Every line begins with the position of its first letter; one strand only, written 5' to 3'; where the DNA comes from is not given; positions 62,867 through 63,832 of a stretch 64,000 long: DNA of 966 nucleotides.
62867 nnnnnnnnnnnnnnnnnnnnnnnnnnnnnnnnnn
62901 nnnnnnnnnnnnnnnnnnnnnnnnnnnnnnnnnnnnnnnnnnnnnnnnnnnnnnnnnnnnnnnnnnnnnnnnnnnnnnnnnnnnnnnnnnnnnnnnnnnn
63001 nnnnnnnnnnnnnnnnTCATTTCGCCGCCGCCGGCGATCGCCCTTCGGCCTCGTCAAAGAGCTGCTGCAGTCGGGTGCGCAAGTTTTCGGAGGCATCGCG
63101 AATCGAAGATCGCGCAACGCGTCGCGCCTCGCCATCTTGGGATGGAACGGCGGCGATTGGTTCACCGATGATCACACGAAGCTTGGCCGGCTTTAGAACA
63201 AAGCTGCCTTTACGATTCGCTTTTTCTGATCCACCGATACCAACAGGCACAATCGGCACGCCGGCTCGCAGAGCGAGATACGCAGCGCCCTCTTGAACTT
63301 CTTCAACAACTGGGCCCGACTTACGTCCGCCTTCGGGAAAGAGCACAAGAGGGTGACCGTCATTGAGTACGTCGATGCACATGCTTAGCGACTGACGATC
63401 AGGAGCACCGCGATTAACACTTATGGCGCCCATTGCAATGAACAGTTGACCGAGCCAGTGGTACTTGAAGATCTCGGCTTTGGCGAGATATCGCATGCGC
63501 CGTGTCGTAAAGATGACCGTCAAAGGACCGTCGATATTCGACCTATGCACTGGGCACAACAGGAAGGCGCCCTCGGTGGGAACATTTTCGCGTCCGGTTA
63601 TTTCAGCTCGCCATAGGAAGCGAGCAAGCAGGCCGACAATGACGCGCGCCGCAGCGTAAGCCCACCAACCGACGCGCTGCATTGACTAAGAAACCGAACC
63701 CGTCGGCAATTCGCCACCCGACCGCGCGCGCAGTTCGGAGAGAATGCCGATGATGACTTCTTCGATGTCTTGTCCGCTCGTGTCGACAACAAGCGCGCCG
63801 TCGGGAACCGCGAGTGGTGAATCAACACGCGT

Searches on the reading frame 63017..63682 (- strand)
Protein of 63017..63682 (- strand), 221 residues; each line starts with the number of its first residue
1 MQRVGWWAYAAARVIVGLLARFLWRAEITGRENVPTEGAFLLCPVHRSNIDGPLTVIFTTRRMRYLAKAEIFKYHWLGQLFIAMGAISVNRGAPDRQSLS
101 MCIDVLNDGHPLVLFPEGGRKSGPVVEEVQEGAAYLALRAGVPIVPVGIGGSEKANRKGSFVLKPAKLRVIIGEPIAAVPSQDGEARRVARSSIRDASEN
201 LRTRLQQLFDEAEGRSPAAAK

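Call 62: search_protein_families(library=pfam, proteins=[window:63017-63682:-], max_evalue=0.00001)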
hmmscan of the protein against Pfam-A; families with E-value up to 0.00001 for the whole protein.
window:63017-63682:- (221 aa): 1 family
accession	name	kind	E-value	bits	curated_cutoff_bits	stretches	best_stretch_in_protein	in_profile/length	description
PF01553.26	Acyltransferase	-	4.6e-24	85.2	23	1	26-149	2-131/132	Acyltransferase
